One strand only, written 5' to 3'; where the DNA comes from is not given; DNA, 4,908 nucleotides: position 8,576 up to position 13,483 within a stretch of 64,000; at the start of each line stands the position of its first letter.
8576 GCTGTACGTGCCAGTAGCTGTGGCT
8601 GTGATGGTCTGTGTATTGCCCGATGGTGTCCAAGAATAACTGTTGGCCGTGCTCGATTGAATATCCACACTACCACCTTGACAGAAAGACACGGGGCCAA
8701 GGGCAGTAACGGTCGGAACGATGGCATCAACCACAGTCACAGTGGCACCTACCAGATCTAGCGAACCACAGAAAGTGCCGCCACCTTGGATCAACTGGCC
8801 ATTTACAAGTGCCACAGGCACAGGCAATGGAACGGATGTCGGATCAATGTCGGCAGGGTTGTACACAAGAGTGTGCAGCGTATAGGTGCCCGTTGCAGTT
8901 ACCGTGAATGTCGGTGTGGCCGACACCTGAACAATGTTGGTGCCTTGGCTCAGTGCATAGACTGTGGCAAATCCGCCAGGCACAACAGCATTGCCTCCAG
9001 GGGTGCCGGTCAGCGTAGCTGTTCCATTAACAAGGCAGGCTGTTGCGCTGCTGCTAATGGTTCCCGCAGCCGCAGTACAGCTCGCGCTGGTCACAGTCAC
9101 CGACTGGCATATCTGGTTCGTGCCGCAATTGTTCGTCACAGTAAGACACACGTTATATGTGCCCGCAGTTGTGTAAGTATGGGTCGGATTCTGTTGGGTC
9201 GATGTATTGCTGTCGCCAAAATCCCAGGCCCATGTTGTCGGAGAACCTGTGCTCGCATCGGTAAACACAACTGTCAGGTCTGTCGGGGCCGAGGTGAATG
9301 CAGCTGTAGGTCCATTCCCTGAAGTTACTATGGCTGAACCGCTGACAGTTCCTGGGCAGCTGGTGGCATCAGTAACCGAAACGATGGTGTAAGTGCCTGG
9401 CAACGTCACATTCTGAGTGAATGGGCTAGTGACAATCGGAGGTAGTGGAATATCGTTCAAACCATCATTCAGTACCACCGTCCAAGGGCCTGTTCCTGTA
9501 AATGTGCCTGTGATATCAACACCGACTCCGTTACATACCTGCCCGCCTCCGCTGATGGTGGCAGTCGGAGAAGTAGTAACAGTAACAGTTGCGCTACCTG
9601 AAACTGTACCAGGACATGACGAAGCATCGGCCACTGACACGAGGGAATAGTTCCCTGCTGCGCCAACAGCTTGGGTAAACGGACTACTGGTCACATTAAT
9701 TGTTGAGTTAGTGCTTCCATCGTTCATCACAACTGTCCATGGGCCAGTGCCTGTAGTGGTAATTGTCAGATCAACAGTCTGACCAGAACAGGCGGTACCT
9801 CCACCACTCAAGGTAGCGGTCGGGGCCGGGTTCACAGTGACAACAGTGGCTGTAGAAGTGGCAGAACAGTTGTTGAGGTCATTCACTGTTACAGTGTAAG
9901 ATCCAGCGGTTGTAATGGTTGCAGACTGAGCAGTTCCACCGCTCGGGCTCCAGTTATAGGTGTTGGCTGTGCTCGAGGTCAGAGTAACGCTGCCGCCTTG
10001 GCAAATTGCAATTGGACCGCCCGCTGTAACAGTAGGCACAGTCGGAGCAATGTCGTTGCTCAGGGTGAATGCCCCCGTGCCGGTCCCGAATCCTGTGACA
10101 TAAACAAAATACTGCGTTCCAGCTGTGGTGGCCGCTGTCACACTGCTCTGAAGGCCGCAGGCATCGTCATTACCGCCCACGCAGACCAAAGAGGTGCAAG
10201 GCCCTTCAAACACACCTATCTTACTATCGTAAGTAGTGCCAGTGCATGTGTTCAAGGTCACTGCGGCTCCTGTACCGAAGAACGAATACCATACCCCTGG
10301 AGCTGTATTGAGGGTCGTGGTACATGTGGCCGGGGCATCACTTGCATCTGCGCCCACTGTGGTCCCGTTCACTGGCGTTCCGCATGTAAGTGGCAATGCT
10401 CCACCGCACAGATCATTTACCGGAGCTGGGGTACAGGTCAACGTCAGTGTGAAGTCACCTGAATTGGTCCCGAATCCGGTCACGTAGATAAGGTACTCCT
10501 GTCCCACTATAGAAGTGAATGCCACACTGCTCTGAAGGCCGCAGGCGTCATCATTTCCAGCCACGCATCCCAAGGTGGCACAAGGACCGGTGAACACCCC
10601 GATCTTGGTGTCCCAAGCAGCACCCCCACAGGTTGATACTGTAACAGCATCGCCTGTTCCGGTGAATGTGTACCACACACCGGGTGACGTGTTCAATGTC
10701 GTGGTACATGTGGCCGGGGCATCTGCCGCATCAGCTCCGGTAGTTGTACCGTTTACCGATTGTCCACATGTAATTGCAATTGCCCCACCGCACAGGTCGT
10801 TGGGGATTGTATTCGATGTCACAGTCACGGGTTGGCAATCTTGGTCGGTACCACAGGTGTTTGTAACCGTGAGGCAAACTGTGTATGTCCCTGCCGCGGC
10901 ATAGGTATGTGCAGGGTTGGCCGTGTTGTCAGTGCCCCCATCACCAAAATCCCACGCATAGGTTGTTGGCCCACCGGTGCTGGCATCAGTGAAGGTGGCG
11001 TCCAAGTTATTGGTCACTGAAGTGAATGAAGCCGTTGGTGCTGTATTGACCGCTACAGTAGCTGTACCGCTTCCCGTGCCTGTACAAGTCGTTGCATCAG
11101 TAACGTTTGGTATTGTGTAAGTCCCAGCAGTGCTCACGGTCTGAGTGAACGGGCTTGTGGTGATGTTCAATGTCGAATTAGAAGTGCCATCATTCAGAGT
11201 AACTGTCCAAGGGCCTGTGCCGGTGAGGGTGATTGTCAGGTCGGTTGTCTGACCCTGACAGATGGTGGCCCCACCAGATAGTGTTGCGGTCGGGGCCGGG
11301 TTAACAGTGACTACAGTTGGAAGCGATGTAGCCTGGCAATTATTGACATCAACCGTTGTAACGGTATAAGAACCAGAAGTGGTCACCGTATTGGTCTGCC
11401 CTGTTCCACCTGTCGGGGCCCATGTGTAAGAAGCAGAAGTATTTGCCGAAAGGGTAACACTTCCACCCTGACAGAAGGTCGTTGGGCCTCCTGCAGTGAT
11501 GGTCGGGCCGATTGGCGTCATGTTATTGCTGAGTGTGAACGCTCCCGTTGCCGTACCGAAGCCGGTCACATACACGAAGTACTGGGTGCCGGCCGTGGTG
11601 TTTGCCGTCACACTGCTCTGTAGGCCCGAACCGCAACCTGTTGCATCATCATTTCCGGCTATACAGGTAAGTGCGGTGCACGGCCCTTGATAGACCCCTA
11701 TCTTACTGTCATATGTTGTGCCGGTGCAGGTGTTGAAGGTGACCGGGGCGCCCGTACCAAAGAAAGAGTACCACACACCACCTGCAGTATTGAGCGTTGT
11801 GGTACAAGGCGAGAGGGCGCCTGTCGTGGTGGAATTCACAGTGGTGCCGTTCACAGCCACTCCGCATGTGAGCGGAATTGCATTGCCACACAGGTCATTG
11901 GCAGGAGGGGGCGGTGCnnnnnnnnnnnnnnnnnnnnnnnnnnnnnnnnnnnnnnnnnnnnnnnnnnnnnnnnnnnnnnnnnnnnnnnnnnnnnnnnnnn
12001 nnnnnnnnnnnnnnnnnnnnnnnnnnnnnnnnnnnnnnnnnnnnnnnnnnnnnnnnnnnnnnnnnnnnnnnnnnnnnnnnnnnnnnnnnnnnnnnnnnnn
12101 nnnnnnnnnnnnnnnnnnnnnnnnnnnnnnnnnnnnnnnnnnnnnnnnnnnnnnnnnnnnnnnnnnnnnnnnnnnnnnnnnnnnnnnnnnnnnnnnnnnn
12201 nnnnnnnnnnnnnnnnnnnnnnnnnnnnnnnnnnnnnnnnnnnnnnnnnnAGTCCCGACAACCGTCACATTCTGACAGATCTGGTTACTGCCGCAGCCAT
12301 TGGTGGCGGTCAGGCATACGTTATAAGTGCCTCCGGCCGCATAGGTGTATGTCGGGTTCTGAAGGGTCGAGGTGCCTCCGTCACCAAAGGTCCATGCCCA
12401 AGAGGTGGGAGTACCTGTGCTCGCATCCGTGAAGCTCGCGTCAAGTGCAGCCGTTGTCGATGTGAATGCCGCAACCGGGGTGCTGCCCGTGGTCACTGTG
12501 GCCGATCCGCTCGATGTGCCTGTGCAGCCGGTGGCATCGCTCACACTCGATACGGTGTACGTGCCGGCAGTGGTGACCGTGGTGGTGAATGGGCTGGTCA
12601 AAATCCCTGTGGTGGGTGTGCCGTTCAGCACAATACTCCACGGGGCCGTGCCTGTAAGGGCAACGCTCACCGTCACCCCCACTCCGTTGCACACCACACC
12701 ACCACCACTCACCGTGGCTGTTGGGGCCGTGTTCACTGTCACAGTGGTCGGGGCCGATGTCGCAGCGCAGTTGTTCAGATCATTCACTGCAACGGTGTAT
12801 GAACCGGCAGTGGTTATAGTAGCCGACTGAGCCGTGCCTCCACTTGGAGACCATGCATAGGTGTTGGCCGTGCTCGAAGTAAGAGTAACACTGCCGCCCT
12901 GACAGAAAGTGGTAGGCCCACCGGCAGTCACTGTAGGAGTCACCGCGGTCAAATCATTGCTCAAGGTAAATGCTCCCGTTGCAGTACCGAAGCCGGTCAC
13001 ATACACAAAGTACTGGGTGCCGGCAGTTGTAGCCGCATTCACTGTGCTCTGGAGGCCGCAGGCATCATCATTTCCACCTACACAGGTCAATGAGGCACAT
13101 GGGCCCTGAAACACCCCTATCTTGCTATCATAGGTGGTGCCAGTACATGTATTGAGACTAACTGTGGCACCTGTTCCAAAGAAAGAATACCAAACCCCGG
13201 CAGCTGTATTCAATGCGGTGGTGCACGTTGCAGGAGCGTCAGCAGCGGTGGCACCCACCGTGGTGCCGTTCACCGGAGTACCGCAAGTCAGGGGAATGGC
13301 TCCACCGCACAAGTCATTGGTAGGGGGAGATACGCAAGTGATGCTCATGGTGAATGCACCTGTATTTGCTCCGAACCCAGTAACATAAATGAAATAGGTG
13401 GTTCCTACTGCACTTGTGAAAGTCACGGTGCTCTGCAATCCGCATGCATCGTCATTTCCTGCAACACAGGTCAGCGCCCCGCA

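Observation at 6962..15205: Giant adhesin built from near-identical DNA repeats, with a novel N-terminal tandem 8-Cys module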

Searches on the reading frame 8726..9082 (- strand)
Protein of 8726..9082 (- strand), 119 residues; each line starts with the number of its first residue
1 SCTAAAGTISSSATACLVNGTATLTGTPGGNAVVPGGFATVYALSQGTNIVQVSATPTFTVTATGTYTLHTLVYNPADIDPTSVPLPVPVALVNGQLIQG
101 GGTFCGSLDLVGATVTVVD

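Call 11: search_protein_families(library=ncbifam, proteins=[window:8726-9082:-], max_evalue=10)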
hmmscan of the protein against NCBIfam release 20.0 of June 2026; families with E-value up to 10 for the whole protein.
seq(119 aa): 0 families

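Call 12: search_protein_families(library=pfam, proteins=[window:8726-9082:-], max_evalue=10)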
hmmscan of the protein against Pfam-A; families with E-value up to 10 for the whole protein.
seq(119 aa): 1 family
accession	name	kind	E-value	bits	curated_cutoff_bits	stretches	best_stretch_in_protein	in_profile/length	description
PF09136.16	Glucodextran_B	-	0.062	13.7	27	1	7-68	23-78/83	Glucodextranase, domain B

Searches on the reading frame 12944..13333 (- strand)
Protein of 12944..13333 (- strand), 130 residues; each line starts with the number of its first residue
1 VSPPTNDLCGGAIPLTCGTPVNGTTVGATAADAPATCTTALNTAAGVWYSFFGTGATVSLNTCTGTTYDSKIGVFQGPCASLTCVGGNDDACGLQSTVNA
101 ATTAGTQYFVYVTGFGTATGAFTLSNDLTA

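Call 47: search_solved_structures(query=A3, max_evalue=10, show_alignments=2)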
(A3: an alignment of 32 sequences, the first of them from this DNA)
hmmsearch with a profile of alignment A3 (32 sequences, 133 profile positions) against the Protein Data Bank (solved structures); distinct sequences matched with E-value up to 10: 4.
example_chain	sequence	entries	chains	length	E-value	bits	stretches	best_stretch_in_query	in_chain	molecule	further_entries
2luw_A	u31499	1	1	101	0.02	18.2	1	41-124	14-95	Metalloprotease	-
4n8c_H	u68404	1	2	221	0.45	13.9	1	15-67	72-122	Heavy chain of monoclonal antibody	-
3l5w_H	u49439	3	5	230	0.48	13.8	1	17-65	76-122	C836 HEAVY CHAIN | X836 HEAVY CHAIN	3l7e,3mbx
9fte_B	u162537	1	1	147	1.1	12.6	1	31-64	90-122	Nanobody RE02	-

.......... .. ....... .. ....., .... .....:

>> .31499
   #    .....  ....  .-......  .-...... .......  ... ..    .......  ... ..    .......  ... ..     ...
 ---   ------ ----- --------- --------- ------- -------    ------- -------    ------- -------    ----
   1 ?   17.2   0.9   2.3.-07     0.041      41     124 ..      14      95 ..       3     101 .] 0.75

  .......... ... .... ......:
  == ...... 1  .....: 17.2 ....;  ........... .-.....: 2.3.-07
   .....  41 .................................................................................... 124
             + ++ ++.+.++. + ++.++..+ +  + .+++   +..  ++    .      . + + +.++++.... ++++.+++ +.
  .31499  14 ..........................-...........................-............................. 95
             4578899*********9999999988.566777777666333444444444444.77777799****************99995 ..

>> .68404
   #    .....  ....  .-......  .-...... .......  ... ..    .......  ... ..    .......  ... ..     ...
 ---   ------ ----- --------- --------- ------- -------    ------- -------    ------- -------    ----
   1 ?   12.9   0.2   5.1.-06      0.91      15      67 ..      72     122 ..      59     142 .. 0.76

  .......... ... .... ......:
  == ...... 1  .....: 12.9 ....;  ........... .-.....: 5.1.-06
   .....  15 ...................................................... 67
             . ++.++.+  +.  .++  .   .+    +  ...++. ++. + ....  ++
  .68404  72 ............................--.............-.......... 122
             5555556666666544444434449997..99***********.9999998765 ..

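Call 57: predict_structure(alignment_id=A3)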
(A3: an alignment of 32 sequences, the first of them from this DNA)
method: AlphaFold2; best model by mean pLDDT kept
length: 130 residues; sequences in the alignment: 32
mean_pLDDT: 96.2   pTM: 0.91
mean pLDDT of the five models: 96.2, 95.4, 95.1, 95.0, 92.6
residues with pLDDT >= 90: 122; 70-90: 8; 50-70: 0; < 50: 0
segments of 3 or more residues with pLDDT < 50: none
pLDDT, mean of each block of 10 residues (from residue 1): 92 98 96 92 96 97 97 98 97 97 98 97 96
secondary structure, 60 per line:
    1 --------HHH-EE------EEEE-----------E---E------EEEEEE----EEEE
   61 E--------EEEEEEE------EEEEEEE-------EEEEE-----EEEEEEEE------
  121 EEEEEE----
elements in order: E21-24 E47-52 E57-61 E70-76 E83-89 E97-101 E107-114 E121-126
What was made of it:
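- PPC-fold (B) module: AF2 pLDDT 96.2 (call 57).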
